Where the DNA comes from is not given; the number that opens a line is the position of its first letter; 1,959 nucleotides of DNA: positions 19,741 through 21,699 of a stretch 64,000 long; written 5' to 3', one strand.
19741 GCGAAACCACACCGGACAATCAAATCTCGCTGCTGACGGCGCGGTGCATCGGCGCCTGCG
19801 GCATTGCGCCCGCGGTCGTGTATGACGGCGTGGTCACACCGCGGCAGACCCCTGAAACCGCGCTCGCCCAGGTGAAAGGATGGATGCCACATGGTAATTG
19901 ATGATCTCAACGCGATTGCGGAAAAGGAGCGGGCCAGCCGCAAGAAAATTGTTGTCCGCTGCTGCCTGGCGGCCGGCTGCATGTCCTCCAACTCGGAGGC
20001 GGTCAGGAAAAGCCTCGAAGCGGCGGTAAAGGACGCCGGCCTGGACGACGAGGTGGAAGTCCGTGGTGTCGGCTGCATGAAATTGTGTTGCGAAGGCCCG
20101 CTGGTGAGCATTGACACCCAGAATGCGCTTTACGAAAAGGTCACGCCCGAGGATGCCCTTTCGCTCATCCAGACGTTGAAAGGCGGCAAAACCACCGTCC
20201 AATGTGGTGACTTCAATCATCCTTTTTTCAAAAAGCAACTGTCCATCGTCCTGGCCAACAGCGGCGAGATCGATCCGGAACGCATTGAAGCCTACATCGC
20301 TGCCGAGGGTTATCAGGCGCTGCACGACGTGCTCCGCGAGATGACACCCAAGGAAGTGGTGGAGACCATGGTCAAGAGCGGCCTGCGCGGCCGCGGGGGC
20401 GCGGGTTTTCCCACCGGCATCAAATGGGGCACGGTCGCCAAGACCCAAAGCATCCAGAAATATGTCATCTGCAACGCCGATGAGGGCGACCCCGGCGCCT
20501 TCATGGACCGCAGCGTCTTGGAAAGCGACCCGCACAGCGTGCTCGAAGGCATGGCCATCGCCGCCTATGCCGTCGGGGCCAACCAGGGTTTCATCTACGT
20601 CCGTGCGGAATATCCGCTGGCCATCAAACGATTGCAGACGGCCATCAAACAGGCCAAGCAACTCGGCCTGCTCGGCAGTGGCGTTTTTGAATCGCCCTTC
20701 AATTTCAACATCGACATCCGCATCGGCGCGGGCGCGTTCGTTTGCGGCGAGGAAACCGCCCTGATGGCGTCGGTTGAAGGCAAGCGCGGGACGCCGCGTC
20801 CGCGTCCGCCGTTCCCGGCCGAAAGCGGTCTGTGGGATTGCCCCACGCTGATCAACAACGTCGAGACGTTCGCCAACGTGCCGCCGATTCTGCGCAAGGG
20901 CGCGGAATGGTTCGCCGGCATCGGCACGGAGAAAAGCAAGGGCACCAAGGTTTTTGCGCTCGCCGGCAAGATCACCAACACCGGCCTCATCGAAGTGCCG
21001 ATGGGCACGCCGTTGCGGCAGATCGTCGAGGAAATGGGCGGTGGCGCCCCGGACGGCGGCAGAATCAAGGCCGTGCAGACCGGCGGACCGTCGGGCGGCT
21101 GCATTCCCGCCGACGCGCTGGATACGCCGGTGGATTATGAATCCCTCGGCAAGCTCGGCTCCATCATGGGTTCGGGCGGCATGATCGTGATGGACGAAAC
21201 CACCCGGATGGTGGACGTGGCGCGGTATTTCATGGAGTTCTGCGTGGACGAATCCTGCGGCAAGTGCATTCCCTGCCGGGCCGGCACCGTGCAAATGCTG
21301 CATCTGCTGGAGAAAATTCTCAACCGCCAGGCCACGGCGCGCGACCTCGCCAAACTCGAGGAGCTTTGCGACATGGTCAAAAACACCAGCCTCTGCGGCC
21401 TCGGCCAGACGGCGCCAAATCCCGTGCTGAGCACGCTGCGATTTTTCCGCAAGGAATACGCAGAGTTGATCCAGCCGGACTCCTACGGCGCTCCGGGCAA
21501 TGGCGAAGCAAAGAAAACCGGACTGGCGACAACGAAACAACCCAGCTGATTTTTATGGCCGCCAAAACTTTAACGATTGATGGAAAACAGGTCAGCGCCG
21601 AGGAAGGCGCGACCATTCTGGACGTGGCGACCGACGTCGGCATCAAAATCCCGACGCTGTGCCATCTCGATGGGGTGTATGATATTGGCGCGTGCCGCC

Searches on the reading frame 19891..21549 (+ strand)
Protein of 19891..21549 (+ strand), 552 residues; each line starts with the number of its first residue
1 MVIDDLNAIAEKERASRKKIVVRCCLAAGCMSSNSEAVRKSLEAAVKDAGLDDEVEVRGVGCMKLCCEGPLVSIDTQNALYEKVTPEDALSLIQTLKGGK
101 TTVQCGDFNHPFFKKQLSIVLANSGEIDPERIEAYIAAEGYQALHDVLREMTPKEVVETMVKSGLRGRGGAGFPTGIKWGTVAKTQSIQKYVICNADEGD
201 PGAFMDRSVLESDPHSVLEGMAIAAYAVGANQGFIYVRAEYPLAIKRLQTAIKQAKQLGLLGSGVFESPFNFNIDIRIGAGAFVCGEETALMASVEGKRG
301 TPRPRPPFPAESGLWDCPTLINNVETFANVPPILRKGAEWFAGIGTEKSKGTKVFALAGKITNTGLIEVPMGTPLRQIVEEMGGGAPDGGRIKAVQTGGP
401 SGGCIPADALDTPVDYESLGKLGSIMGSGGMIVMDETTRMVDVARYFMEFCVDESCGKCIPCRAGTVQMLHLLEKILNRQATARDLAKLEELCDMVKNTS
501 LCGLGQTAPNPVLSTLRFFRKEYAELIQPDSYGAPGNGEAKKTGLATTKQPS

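Call 83: search_protein_families(library=pfam, proteins=[window:19891-21549:+], max_evalue=0.00001)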
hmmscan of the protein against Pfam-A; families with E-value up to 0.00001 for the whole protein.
window:19891-21549:+ (552 aa): 4 families
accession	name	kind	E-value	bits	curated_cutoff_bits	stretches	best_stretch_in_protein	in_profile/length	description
PF01512.22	Complex1_51K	-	3e-50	170.5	31.2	1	162-331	3-149/150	Nuo51 FMN-binding domain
PF10589.14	NADH_4Fe-4S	-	1e-33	115.5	23.5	1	442-525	1-84/85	NADH-ubiquinone oxidoreductase-F iron-sulfur binding region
PF10531.15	SLBB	-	4.5e-07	30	27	1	355-403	2-53/55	SLBB domain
PF01257.25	2Fe-2S_thioredx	-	6.1e-07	29.8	24.8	1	16-97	62-145/145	Thioredoxin-like [2Fe-2S] ferredoxin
